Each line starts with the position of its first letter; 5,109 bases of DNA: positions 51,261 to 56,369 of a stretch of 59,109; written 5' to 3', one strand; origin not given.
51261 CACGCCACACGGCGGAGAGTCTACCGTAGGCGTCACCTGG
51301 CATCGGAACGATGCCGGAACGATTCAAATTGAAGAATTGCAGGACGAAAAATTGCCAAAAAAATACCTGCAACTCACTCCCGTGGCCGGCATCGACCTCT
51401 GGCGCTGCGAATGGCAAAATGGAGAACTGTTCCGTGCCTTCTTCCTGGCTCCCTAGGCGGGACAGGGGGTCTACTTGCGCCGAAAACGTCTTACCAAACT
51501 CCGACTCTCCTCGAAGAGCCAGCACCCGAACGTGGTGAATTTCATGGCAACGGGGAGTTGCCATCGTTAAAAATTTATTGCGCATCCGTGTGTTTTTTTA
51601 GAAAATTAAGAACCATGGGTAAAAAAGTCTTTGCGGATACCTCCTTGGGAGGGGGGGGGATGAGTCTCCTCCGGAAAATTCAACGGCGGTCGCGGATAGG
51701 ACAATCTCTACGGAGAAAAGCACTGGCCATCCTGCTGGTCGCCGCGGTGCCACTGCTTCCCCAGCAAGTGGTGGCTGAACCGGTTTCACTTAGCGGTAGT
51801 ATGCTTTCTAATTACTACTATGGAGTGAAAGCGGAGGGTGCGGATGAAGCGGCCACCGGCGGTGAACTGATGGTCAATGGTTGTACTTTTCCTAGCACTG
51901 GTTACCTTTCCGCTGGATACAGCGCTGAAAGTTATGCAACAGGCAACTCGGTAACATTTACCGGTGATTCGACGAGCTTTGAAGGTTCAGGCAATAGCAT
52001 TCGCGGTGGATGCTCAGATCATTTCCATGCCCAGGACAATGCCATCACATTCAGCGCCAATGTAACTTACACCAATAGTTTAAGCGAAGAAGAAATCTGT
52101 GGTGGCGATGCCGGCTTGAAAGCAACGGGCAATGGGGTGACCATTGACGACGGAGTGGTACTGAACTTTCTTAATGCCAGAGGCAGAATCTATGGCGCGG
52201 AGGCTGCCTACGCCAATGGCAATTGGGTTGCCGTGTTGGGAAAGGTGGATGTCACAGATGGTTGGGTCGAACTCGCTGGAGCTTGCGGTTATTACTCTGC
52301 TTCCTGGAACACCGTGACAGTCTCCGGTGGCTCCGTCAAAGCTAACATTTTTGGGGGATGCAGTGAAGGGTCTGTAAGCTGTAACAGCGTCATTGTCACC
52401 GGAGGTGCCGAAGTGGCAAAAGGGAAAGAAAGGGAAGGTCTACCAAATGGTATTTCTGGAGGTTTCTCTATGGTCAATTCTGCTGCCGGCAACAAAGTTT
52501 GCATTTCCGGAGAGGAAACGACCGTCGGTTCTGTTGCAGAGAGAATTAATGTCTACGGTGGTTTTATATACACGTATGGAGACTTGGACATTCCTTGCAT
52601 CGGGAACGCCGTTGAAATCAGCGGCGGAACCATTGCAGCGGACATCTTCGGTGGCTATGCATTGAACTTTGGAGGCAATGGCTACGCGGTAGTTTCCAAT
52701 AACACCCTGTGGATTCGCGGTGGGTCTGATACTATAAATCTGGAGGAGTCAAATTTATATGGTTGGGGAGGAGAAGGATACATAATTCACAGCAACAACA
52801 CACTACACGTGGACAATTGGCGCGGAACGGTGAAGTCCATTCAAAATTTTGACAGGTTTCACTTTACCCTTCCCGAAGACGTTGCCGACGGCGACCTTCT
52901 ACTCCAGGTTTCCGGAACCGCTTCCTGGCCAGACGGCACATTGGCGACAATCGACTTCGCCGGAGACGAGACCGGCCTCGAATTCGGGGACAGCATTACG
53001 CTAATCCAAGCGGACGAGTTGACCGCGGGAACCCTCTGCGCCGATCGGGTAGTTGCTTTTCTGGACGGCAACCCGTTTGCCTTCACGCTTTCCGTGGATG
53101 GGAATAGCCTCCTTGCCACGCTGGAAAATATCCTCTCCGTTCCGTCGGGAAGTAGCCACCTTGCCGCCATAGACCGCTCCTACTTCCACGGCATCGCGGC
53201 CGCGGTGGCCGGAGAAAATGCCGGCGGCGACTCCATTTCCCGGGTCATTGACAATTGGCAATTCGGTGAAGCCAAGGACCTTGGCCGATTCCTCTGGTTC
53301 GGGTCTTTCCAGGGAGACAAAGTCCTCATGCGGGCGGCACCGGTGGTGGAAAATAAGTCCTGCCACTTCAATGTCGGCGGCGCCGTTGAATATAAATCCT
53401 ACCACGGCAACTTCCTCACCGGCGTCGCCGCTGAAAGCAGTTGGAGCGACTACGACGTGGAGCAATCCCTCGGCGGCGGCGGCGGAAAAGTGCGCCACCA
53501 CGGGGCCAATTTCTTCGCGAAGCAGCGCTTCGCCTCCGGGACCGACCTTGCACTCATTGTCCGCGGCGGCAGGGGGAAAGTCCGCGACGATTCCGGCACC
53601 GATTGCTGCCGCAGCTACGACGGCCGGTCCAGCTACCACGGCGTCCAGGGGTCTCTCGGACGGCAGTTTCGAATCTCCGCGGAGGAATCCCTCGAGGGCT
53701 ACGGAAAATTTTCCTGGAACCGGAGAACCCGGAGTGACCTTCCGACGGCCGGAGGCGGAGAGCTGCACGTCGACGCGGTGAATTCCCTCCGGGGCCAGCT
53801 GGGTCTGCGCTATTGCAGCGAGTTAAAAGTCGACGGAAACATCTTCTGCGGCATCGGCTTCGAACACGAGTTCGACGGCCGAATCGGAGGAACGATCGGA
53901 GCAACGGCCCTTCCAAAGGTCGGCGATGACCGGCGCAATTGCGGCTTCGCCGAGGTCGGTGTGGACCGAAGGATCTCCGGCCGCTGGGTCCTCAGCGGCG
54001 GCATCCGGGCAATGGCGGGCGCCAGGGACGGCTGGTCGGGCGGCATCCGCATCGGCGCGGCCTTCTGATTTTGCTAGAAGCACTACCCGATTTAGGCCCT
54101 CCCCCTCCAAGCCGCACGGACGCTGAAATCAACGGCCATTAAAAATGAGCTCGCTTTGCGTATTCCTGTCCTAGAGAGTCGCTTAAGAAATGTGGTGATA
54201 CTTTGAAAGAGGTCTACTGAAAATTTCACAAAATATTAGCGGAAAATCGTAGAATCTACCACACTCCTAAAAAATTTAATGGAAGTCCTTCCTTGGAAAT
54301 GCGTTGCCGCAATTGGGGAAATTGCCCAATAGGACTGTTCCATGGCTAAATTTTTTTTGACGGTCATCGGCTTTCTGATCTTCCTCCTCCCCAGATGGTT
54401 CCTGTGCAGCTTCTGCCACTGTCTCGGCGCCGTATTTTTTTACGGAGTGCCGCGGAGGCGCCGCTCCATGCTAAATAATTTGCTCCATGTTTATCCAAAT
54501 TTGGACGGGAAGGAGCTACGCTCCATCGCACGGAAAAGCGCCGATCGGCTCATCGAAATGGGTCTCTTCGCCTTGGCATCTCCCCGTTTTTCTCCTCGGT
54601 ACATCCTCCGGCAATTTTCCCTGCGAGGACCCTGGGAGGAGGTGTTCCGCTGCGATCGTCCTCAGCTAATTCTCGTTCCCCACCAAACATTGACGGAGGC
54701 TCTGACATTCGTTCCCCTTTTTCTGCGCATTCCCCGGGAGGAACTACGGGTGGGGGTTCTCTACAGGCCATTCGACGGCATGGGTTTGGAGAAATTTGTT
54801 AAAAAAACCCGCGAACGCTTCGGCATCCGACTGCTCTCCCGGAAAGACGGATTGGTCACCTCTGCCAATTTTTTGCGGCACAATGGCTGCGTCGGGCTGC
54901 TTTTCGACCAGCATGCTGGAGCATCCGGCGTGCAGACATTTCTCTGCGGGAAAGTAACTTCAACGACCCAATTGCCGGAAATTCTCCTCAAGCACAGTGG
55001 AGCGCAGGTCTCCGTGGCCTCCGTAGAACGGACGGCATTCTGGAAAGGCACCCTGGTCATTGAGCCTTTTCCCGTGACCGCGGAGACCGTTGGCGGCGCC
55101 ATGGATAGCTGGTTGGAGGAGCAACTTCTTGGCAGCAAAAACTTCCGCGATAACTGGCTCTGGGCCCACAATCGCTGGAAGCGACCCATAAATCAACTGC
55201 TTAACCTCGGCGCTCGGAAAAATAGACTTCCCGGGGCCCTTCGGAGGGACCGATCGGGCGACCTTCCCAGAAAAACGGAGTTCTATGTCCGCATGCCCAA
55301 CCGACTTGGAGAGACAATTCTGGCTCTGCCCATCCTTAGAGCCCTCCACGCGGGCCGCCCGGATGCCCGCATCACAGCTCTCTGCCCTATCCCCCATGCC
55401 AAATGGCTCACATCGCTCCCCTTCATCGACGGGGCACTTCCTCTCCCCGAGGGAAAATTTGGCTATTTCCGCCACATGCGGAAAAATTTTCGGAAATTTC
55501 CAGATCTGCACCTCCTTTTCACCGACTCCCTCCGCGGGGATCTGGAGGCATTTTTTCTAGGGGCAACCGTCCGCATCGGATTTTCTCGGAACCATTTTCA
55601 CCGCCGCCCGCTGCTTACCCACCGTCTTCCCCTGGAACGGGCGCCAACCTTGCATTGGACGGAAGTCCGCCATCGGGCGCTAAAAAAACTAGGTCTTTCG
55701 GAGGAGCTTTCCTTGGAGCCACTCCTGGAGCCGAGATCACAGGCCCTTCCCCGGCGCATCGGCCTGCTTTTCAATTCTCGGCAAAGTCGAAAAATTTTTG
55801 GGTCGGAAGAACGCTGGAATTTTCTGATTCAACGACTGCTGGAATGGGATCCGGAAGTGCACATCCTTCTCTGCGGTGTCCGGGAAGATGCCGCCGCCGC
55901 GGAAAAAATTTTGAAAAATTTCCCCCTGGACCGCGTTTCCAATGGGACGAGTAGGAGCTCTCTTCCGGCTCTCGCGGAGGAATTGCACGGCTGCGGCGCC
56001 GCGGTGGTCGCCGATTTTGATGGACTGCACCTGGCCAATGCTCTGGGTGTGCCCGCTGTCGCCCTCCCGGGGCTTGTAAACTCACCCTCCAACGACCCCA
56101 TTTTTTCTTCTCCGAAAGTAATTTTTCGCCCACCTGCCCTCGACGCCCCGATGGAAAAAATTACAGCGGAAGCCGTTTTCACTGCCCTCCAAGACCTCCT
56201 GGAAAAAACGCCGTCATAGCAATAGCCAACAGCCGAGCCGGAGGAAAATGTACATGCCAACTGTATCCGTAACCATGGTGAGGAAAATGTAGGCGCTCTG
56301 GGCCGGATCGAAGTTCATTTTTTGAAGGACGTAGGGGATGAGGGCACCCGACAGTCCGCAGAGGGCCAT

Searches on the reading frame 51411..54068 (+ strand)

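Call 72: search_protein_families(library=pfam, proteins=[window:51411-54068:+], max_evalue=0.01)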
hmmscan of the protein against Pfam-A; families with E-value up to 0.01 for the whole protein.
window:51411-54068:+ (885 aa): 1 family
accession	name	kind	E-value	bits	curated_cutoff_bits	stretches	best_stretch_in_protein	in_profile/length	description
PF04993.18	TfoX_N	-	0.0096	16.5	30.1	0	411-442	13-44/91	TfoX N-terminal domain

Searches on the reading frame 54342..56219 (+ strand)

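Call 72: search_protein_families(library=pfam, proteins=[window:54342-56219:+], max_evalue=0.01)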
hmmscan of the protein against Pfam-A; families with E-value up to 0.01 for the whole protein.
window:54342-56219:+ (625 aa): 2 families
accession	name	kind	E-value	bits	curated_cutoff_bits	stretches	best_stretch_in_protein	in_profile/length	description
PF03279.18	Lip_A_acyltrans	-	5.1e-16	59.2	22.3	1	4-281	17-295/295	Bacterial lipid A biosynthesis acyltransferase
PF01075.23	Glyco_transf_9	-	5.1e-05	23.2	22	1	388-577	14-210/247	Glycosyltransferase family 9 (heptosyltransferase)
